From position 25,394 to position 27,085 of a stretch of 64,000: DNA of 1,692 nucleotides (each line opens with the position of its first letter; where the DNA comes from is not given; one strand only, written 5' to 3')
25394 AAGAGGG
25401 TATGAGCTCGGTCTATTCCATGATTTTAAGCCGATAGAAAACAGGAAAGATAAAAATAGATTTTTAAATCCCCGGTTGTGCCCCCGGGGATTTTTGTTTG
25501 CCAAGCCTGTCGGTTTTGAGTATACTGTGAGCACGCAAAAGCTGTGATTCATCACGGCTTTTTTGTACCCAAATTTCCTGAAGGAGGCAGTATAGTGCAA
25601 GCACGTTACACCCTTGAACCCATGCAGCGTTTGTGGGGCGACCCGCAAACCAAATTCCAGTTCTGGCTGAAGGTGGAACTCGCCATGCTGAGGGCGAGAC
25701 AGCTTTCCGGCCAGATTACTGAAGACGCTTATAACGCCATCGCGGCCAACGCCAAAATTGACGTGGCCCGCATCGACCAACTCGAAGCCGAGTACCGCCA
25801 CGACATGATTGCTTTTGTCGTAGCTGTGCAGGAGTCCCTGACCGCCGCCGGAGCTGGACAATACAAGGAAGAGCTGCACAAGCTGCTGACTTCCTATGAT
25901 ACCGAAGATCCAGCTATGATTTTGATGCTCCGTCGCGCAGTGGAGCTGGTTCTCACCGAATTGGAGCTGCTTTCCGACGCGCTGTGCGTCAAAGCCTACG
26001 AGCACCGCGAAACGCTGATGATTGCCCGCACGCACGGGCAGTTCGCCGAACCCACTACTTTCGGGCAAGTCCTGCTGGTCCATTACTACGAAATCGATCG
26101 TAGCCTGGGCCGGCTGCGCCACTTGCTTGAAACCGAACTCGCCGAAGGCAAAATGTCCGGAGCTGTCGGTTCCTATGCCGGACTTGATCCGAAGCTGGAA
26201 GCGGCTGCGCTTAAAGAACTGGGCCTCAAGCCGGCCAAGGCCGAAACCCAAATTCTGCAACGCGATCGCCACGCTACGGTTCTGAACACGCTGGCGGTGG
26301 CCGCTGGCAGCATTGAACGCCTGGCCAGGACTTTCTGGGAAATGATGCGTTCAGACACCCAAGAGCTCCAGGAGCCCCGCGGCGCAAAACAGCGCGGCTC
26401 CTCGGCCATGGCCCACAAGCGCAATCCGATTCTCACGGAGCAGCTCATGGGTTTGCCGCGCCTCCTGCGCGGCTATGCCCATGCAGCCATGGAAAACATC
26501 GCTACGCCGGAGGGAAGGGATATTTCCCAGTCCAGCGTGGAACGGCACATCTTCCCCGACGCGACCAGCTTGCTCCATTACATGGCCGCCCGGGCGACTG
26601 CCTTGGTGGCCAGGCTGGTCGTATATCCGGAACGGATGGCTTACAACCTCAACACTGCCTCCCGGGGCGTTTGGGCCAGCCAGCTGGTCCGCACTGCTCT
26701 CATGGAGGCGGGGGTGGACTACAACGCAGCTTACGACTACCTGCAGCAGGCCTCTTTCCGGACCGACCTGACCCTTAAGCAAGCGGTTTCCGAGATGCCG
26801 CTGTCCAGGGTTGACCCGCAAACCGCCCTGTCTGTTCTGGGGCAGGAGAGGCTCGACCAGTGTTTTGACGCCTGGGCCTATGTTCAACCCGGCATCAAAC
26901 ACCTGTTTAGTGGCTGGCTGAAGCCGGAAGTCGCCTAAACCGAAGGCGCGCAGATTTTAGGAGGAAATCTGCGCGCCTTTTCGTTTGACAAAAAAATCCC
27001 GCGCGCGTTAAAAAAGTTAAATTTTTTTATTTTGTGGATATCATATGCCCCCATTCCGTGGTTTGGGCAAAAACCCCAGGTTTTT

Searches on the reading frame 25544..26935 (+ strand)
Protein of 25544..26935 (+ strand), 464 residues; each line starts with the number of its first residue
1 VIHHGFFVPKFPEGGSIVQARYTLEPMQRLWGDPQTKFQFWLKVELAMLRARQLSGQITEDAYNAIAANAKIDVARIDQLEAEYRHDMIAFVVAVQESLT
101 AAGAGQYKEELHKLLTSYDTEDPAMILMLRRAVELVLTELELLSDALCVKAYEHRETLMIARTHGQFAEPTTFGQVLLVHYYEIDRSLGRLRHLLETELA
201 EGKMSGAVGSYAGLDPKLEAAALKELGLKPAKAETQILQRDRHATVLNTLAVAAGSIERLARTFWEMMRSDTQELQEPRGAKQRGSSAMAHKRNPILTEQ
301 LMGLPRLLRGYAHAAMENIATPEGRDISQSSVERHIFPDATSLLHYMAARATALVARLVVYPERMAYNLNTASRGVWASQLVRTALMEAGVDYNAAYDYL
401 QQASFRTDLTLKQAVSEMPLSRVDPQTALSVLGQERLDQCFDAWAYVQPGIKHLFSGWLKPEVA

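Call 6: search_protein_families(library=pfam, proteins=[window:25544-26935:+], max_evalue=0.01)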
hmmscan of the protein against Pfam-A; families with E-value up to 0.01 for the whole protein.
window:25544-26935:+ (464 aa): 2 families
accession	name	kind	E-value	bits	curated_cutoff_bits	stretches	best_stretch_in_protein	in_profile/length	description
PF00206.25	Lyase_1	-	6.2e-39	134.7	27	1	38-303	20-305/312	Lyase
PF10397.14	ADSL_C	-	0.009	16.8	32.7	0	375-447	1-69/79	Adenylosuccinate lyase C-terminus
